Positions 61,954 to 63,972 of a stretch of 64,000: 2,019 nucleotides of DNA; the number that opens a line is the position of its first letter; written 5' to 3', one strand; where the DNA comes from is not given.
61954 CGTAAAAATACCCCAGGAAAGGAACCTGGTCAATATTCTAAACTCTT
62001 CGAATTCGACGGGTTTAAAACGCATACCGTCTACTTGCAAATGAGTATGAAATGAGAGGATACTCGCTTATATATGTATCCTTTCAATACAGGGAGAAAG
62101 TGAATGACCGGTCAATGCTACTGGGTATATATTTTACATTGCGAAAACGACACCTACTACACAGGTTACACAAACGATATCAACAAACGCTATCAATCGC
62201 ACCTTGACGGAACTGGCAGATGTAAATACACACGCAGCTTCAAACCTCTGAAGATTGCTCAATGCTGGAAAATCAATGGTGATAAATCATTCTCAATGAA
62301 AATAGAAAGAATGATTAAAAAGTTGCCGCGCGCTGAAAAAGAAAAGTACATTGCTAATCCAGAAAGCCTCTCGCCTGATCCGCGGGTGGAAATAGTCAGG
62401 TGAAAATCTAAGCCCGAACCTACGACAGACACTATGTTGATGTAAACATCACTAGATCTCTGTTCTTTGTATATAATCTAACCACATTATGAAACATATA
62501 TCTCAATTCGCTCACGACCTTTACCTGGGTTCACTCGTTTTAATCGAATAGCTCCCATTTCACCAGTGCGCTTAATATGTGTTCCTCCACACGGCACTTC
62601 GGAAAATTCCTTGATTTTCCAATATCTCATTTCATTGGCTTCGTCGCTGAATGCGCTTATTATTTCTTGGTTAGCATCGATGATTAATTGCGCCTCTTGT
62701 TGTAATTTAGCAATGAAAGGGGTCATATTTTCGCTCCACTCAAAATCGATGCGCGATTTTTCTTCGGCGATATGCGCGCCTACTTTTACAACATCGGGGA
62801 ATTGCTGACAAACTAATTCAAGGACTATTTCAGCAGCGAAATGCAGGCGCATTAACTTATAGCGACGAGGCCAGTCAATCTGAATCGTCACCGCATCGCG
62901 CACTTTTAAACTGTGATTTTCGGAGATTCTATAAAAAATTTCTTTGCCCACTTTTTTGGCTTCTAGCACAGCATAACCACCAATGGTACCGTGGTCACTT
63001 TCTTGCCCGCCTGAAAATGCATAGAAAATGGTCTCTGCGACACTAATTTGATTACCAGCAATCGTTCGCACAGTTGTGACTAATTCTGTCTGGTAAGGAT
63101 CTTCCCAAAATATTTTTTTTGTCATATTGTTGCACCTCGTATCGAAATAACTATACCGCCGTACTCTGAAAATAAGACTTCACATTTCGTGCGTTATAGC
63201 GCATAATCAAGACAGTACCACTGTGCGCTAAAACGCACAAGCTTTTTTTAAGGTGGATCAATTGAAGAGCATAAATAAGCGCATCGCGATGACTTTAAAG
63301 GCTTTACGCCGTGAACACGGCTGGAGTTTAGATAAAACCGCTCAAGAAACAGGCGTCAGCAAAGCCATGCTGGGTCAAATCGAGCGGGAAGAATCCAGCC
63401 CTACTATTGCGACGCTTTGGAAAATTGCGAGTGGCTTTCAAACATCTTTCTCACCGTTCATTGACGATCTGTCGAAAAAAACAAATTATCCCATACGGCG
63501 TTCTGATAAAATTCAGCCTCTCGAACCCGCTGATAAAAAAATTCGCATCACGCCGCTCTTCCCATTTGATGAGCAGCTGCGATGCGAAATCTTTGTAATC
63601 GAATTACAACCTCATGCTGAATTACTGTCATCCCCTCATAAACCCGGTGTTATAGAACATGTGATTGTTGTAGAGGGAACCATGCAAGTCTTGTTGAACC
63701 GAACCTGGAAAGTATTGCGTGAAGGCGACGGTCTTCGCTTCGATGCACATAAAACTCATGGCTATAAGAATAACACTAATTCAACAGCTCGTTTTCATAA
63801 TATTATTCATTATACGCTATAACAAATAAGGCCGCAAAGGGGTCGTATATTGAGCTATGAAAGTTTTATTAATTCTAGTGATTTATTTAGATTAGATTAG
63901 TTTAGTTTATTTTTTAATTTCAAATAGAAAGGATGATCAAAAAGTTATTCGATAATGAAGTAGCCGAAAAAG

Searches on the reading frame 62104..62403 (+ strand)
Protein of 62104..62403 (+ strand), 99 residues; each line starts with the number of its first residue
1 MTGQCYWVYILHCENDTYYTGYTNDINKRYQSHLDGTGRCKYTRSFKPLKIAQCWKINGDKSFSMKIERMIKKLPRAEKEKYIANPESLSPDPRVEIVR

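Call 66: search_protein_families(library=pfam, proteins=[window:62104-62403:+], max_evalue=0.001)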
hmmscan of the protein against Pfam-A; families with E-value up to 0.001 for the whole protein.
window:62104-62403:+ (99 aa): 1 family
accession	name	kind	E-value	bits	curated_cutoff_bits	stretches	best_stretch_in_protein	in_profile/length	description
PF01541.30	GIY-YIG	-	4.5e-13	49.7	22.6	1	5-79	1-76/78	GIY-YIG catalytic domain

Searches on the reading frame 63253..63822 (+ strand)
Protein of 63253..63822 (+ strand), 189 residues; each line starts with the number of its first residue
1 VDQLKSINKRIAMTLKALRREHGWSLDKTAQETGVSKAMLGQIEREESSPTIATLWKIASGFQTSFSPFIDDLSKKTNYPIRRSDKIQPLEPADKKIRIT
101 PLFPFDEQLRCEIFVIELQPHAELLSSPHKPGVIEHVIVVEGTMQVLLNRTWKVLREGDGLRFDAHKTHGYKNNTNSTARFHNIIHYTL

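Call 66: search_protein_families(library=pfam, proteins=[window:63253-63822:+], max_evalue=0.001)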
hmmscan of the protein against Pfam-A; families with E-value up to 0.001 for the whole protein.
window:63253-63822:+ (189 aa): 5 families
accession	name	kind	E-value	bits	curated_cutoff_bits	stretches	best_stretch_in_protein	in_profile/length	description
PF01381.28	HTH_3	-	6.2e-13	49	23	1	15-67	1-53/55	Helix-turn-helix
PF07883.17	Cupin_2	-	3.5e-10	39.9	27.2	1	115-184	2-69/70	Cupin domain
PF13560.12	HTH_31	-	1.9e-06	28.5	27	1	11-64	2-56/64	Helix-turn-helix domain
PF13413.12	HTH_25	-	0.00021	21.5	24.6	1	14-48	1-35/62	Helix-turn-helix domain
PF12844.13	HTH_19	-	0.00045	20.5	30.2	1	15-59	4-48/64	Helix-turn-helix domain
